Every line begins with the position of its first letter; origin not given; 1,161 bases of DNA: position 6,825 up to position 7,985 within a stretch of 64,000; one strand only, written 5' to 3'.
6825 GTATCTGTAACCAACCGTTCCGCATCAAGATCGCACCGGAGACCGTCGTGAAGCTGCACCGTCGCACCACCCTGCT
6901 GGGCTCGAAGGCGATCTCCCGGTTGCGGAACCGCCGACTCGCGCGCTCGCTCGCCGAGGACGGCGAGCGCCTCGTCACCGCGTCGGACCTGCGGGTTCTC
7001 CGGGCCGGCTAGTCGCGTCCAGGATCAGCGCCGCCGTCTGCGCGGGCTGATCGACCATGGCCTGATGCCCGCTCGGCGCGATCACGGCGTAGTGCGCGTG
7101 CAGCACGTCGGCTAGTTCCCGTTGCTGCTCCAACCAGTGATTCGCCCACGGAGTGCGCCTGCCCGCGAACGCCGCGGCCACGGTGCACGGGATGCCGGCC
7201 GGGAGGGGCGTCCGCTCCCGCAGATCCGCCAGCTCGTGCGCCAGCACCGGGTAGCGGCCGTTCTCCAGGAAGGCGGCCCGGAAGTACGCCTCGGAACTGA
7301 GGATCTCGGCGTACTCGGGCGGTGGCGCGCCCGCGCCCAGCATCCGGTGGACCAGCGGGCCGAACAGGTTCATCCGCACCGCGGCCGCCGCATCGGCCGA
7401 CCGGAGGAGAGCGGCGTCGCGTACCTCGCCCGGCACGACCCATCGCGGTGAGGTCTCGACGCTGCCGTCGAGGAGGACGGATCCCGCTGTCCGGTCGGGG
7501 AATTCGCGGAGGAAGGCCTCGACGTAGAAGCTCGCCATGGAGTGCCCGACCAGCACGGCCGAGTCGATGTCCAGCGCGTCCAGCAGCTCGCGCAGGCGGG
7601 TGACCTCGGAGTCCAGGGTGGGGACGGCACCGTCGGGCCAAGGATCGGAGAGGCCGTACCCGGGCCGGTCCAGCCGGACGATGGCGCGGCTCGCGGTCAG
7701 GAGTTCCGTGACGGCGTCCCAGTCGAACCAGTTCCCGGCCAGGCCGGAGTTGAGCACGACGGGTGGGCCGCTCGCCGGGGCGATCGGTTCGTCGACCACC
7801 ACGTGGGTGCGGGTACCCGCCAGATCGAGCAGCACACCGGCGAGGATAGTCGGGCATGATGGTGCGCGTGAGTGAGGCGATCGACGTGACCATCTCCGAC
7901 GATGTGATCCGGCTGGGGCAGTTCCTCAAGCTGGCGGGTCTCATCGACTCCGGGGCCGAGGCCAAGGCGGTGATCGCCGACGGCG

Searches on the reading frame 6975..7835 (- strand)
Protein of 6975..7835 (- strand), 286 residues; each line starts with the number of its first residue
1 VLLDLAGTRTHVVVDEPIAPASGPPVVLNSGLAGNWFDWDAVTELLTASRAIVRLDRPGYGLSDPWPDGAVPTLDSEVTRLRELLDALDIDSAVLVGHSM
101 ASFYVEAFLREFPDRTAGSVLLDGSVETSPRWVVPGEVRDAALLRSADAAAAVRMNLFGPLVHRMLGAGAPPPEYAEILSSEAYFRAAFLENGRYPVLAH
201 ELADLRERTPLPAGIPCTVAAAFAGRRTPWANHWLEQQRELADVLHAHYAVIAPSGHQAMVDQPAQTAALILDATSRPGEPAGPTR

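Call 36: search_protein_families(library=pfam, proteins=[window:6975-7835:-], max_evalue=0.01)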
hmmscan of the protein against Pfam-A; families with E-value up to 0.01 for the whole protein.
window:6975-7835:- (286 aa): 3 families
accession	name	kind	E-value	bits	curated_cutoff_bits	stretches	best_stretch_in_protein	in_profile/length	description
PF00561.26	Abhydrolase_1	-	4.7e-13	49.8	25.8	1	24-132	1-112/245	alpha/beta hydrolase fold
PF03096.20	Ndr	-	0.0022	17.2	23.3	0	37-124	44-132/283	Ndr family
PF12146.15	Hydrolase_4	-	0.0026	17.6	27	1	41-132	23-117/239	Serine aminopeptidase, S33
